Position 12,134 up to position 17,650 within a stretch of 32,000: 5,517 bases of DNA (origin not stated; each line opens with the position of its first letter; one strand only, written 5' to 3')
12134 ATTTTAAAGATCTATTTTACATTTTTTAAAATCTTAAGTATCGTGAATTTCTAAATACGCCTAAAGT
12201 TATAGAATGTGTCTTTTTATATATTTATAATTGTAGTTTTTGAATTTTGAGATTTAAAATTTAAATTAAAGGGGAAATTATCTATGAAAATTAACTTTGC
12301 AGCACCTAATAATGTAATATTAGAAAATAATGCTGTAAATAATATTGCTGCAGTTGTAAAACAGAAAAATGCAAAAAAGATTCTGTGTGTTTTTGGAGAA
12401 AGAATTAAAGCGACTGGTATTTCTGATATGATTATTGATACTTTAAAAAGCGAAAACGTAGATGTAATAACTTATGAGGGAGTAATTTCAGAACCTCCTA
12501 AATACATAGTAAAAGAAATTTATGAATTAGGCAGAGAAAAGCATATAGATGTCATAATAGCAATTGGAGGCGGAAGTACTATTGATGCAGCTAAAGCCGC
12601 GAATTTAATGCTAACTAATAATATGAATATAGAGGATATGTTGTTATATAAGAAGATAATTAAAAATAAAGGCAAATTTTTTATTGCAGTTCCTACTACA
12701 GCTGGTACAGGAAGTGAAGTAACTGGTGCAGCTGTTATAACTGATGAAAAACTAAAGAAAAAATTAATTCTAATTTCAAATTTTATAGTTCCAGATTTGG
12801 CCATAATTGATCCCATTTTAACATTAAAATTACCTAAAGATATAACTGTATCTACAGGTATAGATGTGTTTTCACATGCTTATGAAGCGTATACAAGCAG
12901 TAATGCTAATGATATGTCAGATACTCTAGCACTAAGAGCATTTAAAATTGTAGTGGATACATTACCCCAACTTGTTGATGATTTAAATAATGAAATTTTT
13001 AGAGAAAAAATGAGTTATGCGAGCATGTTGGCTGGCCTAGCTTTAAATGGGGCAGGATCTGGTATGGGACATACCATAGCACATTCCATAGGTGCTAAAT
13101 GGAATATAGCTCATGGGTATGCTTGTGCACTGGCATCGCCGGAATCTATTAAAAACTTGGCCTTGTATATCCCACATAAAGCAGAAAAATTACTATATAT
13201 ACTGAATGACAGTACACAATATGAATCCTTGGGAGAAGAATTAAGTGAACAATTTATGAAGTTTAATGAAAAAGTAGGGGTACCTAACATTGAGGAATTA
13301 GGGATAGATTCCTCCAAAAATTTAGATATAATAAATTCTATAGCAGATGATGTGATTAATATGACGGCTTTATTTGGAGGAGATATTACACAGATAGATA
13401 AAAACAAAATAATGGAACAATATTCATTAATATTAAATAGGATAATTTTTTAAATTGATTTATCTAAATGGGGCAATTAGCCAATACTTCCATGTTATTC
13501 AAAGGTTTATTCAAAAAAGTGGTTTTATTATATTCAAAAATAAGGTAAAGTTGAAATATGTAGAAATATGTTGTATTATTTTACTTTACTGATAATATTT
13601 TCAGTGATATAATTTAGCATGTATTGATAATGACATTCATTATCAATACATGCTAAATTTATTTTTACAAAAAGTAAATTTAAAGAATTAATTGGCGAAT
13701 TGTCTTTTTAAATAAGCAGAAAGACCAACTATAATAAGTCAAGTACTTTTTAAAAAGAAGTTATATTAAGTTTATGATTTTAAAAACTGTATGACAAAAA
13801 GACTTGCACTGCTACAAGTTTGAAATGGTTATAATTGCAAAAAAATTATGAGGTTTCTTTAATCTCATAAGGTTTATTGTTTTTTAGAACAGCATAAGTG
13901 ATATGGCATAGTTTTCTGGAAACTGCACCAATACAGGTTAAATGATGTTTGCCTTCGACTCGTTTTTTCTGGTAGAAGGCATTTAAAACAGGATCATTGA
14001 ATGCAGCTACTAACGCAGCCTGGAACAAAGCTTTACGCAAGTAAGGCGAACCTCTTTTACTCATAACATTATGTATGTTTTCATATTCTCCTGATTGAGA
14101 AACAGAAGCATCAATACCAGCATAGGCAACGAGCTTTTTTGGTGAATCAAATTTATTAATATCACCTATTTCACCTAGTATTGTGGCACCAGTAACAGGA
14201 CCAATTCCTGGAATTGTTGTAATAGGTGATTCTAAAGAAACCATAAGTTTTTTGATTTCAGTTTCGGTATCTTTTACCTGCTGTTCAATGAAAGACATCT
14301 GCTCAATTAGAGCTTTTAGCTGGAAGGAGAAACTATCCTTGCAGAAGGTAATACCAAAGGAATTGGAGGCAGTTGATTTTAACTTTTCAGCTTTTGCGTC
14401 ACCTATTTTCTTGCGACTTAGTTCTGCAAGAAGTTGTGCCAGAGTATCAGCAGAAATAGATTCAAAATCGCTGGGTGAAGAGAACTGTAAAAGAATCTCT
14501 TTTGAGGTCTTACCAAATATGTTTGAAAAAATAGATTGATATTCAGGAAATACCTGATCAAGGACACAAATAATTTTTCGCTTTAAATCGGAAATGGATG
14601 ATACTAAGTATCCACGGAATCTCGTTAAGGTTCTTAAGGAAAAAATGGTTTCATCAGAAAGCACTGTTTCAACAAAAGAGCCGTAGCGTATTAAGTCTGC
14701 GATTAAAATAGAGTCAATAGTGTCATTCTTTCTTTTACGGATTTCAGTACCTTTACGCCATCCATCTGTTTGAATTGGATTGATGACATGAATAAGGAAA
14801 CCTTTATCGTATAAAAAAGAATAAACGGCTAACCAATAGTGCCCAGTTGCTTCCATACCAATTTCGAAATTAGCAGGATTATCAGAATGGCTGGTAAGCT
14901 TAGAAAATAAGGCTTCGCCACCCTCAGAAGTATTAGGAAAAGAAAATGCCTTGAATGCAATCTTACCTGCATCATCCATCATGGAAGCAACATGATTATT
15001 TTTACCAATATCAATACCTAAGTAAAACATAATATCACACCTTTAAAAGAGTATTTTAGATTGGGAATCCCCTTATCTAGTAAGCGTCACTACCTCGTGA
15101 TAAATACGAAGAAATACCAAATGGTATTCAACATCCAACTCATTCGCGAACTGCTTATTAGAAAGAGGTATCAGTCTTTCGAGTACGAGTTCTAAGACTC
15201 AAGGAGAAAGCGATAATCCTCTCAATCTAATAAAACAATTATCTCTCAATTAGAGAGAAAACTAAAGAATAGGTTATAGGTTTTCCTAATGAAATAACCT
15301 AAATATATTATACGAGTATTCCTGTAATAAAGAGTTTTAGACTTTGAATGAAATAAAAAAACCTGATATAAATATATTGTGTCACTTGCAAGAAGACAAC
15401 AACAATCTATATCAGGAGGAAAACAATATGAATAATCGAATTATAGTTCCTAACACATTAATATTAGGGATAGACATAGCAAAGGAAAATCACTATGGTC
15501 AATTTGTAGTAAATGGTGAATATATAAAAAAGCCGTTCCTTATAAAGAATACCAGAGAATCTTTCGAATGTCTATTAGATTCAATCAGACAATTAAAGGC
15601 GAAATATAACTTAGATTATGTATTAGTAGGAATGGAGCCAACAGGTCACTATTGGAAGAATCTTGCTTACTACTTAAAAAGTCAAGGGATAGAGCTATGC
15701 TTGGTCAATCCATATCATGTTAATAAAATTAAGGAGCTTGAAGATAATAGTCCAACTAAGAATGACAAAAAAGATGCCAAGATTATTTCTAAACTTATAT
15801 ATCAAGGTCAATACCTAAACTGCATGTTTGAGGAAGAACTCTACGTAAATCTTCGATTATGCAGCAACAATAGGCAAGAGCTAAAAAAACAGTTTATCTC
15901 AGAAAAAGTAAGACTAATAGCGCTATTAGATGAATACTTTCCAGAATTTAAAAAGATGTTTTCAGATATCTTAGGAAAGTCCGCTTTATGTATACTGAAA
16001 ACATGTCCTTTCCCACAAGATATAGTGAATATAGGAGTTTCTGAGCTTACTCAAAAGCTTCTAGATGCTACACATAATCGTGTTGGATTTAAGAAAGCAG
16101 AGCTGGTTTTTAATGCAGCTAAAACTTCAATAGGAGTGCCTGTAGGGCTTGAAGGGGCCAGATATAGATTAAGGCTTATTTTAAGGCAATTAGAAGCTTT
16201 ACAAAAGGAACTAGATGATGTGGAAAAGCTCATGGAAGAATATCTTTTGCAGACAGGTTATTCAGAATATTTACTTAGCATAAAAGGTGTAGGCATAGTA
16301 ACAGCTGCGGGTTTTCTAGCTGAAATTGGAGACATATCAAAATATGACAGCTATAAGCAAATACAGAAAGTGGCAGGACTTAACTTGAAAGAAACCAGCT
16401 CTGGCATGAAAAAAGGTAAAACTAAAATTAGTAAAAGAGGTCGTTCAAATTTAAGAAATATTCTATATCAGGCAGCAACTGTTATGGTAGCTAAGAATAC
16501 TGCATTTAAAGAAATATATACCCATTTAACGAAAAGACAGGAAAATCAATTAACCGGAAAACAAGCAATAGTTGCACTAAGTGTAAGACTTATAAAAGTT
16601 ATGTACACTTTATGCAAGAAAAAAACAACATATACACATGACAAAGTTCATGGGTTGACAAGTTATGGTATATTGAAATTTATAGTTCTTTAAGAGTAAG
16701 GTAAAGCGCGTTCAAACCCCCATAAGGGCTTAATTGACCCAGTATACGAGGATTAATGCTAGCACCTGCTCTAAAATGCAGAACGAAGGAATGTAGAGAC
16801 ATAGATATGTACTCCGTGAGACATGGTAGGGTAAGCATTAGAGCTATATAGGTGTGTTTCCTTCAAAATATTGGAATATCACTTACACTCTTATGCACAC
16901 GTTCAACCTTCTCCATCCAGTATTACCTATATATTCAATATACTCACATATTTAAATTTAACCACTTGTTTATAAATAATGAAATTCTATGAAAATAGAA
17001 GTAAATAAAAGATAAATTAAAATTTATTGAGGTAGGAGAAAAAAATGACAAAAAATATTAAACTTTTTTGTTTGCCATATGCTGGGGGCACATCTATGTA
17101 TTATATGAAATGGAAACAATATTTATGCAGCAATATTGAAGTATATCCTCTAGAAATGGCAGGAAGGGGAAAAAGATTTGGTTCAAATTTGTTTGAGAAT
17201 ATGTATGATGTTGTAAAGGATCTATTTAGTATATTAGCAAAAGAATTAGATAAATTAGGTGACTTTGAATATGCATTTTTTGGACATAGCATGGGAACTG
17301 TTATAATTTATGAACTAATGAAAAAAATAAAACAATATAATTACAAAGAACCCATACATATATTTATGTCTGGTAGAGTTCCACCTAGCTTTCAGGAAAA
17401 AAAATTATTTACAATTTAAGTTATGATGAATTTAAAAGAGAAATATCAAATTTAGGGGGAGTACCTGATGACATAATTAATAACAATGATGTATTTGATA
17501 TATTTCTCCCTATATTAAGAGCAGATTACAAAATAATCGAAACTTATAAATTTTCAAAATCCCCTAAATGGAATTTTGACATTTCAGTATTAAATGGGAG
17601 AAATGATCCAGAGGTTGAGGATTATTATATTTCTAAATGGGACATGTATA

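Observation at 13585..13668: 17/19 Fur-box inside a perfect 23-bp-arm palindrome fused to a near-consensus promoter that now faces two IS elements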

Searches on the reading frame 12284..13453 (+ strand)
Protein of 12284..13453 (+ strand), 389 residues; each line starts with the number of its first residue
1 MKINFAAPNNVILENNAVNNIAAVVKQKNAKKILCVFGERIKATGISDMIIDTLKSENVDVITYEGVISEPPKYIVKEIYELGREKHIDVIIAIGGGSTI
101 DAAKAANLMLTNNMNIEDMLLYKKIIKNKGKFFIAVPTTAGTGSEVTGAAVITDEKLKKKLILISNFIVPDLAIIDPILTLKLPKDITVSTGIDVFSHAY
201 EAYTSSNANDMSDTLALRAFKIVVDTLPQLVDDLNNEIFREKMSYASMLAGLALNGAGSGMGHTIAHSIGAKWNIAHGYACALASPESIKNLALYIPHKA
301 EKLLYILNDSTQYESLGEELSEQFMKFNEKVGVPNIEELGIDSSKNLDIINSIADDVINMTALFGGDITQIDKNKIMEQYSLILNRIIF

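Call 5: search_protein_families(library=pfam, proteins=[window:12284-13453:+])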
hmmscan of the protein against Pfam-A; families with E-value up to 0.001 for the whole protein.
window:12284-13453:+ (389 aa): 4 families
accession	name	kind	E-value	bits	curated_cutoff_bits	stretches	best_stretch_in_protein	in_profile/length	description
PF00465.25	Fe-ADH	-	3.8e-46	157.2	31.3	1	8-177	1-168/168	Iron-containing alcohol dehydrogenase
PF25137.1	ADH_Fe_C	-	1.6e-37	129.5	27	1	188-380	1-190/194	Fe-containing alcohol dehydrogenase family, C-terminal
PF13685.12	Fe-ADH_2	-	1.3e-12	48.4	28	1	14-107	3-94/149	Iron-containing alcohol dehydrogenase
PF01916.23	DS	-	0.00043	20.1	27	0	79-131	51-104/288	Deoxyhypusine synthase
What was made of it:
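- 12284..13453 (+): Fe-dependent alcohol dehydrogenase gene (adh). It is a separate upstream gene and not part of the conserved biosynthetic cluster. Pfam Fe-ADH (call 5).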

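Call 7: find_encoding_contigs(protein=window:12284-13453:+, flank=6000, max_places=10)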
Protein window:12284-13453:+ (389 aa): 6 contigs read that carry it; 6 places shown.
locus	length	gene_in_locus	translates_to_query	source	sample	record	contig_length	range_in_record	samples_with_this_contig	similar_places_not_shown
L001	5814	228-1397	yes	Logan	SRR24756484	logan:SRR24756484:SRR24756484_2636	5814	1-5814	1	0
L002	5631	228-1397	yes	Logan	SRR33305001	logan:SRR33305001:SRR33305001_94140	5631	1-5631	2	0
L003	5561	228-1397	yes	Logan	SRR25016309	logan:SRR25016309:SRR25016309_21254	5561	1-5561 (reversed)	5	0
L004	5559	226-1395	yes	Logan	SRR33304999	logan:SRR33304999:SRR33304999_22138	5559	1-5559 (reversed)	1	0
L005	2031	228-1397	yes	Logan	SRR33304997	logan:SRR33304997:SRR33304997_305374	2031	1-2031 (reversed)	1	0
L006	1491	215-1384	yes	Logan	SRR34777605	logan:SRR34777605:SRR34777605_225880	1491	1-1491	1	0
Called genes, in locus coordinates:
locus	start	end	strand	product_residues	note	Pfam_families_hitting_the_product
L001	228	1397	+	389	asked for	PF00465:Fe-ADH, PF13685:Fe-ADH_2, PF25137:ADH_Fe_C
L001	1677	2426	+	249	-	PF00975:Thioesterase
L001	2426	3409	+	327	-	PF00881:Nitroreductase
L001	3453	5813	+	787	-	?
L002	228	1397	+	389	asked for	PF00465:Fe-ADH, PF13685:Fe-ADH_2, PF25137:ADH_Fe_C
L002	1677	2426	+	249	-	PF00975:Thioesterase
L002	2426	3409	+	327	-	PF00881:Nitroreductase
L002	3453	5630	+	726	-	?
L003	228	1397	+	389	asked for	PF00465:Fe-ADH, PF13685:Fe-ADH_2, PF25137:ADH_Fe_C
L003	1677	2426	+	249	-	PF00975:Thioesterase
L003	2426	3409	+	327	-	PF00881:Nitroreductase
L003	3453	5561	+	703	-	?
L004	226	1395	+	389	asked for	PF00465:Fe-ADH, PF13685:Fe-ADH_2, PF25137:ADH_Fe_C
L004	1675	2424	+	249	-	PF00975:Thioesterase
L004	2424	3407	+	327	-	PF00881:Nitroreductase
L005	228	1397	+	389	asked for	PF00465:Fe-ADH, PF13685:Fe-ADH_2, PF25137:ADH_Fe_C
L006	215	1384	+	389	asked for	PF00465:Fe-ADH, PF13685:Fe-ADH_2, PF25137:ADH_Fe_C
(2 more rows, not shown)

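Call 17: find_homologous_proteins(query=L001:1677-2426:+)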
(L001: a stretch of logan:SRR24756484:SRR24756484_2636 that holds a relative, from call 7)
Query L001:1677-2426:+ (249 aa): 1284 proteins with E <= 0.001 among 1436 candidates; the best 120 are listed.
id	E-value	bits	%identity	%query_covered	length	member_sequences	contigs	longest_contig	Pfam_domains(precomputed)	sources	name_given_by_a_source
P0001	1.8e-164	564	99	100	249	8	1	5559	PF00975.27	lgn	-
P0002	1.8e-95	337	63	94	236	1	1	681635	PF00975.27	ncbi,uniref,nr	ncbi:surfactin synthase thioesterase subunit [Sporomusaceae bacterium BoRhaA]|uniref:thioesterase II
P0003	1.1e-90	322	58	94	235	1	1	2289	PF00975.27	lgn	-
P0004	6.6e-78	280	54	96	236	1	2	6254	PF00975.27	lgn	-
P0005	1.1e-77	279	54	90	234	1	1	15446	PF00975.27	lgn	-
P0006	2.3e-75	272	50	95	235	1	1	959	PF00975.27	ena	-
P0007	2.4e-74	268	51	96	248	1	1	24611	PF00975.27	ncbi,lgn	ncbi:MAG: thioesterase II family protein [Bacillota bacterium]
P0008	1.1e-73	266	50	94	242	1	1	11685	PF00975.27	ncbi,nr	ncbi:MAG: thioesterase domain-containing protein [Bacillota bacterium]|nr:thioesterase domain-contai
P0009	1.1e-70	256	50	93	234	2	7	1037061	PF00975.27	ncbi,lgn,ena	-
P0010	3.5e-70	255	49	94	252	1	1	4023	PF00975.27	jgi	jgi:medium-chain acyl-[acyl-carrier-protein] hydrolase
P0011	5.1e-70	254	48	93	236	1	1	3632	PF00975.27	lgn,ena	-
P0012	6.3e-69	250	48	94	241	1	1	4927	PF12697.14,PF00975.27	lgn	-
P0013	1.9e-68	249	48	93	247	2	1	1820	PF00975.27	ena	-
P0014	2.0e-68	249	47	94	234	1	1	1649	PF00975.27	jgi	jgi:surfactin synthase thioesterase subunit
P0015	1.7e-67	246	50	94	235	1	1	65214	PF00975.27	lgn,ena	-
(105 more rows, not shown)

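Call 18: find_encoding_contigs(protein=P0002, flank=6000, max_places=3)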
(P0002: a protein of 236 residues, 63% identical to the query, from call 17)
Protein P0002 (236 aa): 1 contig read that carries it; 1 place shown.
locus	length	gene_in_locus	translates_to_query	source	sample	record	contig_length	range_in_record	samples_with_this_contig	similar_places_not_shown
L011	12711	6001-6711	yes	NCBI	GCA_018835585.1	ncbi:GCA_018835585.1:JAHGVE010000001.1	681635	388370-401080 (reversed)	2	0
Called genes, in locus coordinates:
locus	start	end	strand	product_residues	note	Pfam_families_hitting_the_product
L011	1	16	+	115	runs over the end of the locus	-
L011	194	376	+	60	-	-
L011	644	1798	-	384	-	PF01264:Chorismate_synt, PF01202:SKI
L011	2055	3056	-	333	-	PF18152:DAHP_snth_FXD (weak), PF00793:DAHP_synth_1, PF03102:NeuB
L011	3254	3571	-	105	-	PF00892:EamA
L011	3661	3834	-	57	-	-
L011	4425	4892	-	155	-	-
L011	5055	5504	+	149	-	PF01047:MarR, PF12802:MarR_2 (weak), PF13463:HTH_27 (weak)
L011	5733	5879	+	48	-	-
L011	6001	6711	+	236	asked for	PF00975:Thioesterase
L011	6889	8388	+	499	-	PF00083:Sugar_tr, PF06609:TRI12, PF07690:MFS_1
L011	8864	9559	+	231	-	PF17837:4PPT_N, PF01648:ACPS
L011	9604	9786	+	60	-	PF24621:DHQS_C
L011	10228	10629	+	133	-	PF00872:Transposase_mut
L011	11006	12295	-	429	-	PF01136:Peptidase_U32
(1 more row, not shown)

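Call 19: find_encoding_contigs(protein=P0005, flank=6000, max_places=3)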
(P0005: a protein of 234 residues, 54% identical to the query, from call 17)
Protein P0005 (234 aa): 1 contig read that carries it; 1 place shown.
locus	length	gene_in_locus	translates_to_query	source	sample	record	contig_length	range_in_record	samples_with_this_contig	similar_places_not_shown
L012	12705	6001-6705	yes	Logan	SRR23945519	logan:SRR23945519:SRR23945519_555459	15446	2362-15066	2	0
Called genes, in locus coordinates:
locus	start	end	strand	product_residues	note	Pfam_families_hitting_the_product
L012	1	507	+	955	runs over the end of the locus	?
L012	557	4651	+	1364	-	PF00109:ketoacyl-synt, PF02801:Ketoacyl-synt_C, PF16197:KAsynt_C_assoc, PF22336:RhiE-like_linker, PF22621:CurL-like_PKS_C, PF00698:Acyl_transf_1, PF00550:PP-binding, PF01370:Epimerase, +4 more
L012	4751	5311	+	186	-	PF06426:SATase_N (weak), PF00132:Hexapep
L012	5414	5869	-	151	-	PF11136:DUF2889 (weak)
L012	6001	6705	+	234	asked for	PF00975:Thioesterase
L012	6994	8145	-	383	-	PF00149:Metallophos, PF12850:Metallophos_2 (weak)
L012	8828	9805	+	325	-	PF25919:BSH_CusB (faint), PF25917:BSH_RND, PF25973:BSH_CzcB, PF25876:HH_MFP_RND (faint), PF25881:HH_YBHG, PF25954:Beta-barrel_RND_2, PF25990:Beta-barrel_YknX, PF26002:Beta-barrel_AprE (weak)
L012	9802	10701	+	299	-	PF00005:ABC_tran, PF13304:AAA_21 (weak), PF13732:DrrA1-3_C (weak)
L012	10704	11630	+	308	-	PF00005:ABC_tran, PF13304:AAA_21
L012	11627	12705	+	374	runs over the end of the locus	PF12679:ABC2_membrane_2, PF12698:ABC2_membrane_3, PF01061:ABC2_membrane, PF12730:ABC2_membrane_4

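Call 20: find_encoding_contigs(protein=P0004, flank=6000, max_places=3)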
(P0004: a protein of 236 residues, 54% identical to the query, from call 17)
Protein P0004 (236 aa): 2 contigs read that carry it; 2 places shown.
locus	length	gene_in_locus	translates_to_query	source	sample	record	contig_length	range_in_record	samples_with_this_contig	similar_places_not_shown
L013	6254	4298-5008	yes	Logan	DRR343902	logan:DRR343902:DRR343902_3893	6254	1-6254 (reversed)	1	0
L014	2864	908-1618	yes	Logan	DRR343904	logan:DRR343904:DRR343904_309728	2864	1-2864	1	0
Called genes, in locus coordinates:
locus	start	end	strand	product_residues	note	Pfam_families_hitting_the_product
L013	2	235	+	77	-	?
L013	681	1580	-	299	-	-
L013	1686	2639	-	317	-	PF01073:3Beta_HSD, PF01370:Epimerase, PF04321:RmlD_sub_bind, PF16363:GDP_Man_Dehyd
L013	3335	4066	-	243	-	PF01648:ACPS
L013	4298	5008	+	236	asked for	PF00975:Thioesterase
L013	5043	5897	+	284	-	PF00793:DAHP_synth_1, PF03102:NeuB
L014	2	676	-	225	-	?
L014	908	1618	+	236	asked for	PF00975:Thioesterase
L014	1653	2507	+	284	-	PF00793:DAHP_synth_1, PF03102:NeuB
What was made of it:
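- Tried and rejected: The nearest outside the species are at most 63% identical and lie in unrelated clusters (calls 17-20), so the upstream DNA cannot be compared.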

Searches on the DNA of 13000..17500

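Call 24: search_rna_families(source=window, start=13000, end=17500, threshold=evalue, max_evalue=1)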
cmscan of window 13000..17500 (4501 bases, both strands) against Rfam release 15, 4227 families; matches with E-value up to 1: 2.
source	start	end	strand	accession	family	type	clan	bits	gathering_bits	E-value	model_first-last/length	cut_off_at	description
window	13609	13661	-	RF04133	MIR2646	Gene; miRNA;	-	25.1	245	0.018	1-256/256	no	MIR2646 microRNA precursor family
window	14775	14837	+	RF00151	SNORD58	Gene; snRNA; snoRNA; CD-box;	CL00064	21.5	42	0.42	1-65/65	no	Small nucleolar RNA SNORD58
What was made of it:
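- Closest known: IS110-family elements that insert at ribosome-binding sites. Different: No bridge RNA was modelled or matched (Rfam gave nothing, call 24).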

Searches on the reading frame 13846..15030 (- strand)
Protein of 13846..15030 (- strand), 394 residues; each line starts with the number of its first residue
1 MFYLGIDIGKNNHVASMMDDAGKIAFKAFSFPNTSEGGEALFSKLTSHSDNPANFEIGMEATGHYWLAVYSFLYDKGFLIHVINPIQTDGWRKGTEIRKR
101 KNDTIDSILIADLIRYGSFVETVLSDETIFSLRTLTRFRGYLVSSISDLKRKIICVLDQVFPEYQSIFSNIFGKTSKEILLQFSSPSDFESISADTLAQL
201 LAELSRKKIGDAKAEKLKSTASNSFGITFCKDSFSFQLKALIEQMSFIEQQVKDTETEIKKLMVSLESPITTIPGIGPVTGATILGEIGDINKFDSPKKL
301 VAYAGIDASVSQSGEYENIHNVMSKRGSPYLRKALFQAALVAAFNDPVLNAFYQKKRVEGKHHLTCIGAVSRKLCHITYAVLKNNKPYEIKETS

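Call 5: search_protein_families(library=pfam, proteins=[window:13846-15030:-])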
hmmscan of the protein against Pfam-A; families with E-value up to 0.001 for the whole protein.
window:13846-15030:- (394 aa): 2 families
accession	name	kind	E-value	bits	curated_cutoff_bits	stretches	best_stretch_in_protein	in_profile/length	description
PF01548.23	DEDD_Tnp_IS110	-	1.1e-42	145.9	29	1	4-162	1-155/155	Transposase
PF02371.22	Transposase_20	-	4.1e-27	94.8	21.3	1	270-354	4-87/87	Transposase IS116/IS110/IS902 family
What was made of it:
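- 13724..15314 (-): IS110-family element no. 1 (1591 bp). Transposase at 13846-15030, with a long 5' non-coding region. Pfam DEDD_Tnp_IS110 + Transposase_20 (call 5).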

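Call 8: find_encoding_contigs(protein=window:13846-15030:-, flank=3000, max_places=10)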
Protein window:13846-15030:- (394 aa): 4 contigs read that carry it; 4 places shown.
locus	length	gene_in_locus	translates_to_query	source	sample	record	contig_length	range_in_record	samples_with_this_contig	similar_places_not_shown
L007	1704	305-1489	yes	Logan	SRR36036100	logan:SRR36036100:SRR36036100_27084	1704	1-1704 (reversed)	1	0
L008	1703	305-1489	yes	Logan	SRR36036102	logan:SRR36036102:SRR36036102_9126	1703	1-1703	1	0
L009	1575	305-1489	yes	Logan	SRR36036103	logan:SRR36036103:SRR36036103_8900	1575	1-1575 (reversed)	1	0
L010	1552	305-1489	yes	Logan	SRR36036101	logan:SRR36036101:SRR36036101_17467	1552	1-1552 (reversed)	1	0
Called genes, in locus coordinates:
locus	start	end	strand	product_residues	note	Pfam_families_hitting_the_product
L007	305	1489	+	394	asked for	PF01548:DEDD_Tnp_IS110, PF02371:Transposase_20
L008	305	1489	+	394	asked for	PF01548:DEDD_Tnp_IS110, PF02371:Transposase_20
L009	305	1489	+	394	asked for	PF01548:DEDD_Tnp_IS110, PF02371:Transposase_20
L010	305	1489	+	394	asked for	PF01548:DEDD_Tnp_IS110, PF02371:Transposase_20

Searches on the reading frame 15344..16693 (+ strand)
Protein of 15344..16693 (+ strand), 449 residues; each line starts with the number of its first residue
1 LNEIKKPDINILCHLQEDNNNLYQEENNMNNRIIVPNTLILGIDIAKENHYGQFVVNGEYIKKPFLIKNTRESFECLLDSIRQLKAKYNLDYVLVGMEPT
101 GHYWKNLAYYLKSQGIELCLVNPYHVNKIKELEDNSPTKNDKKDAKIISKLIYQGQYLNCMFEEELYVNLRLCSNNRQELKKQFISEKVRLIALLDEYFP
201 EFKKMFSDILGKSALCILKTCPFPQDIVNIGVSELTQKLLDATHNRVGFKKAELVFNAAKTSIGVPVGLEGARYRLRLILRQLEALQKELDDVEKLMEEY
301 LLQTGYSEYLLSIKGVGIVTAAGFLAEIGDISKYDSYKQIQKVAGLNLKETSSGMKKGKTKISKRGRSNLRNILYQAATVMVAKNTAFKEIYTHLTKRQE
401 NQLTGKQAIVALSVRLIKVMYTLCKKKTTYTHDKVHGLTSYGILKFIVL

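Call 5: search_protein_families(library=pfam, proteins=[window:15344-16693:+])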
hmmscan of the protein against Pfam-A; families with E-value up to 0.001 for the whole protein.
window:15344-16693:+ (449 aa): 2 families
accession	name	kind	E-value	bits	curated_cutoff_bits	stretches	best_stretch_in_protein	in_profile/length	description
PF01548.23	DEDD_Tnp_IS110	-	5.4e-33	114.4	29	1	41-200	1-155/155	Transposase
PF02371.22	Transposase_20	-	1.5e-24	86.7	21.3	1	308-392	2-86/87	Transposase IS116/IS110/IS902 family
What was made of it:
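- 15317..17033 (+): IS110-family element no. 2 (1717 bp). Transposase ending at 16693, with a 340-nt 3' non-coding region. Pfam (call 5).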

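Call 15: find_encoding_contigs(protein=window:15344-16693:+, flank=3000, max_places=10)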
Protein window:15344-16693:+ (449 aa): no gene with exactly this product is on record in the collection.

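Call 16: find_encoding_contigs(protein=window:15425-16693:+, flank=3000, max_places=10)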
Protein window:15425-16693:+ (422 aa): no gene with exactly this product is on record in the collection.
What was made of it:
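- Tried and rejected: Neither start codon gave a record (calls 15, 16), so its ends rest on the empty site and on the IS no. 1 boundary.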
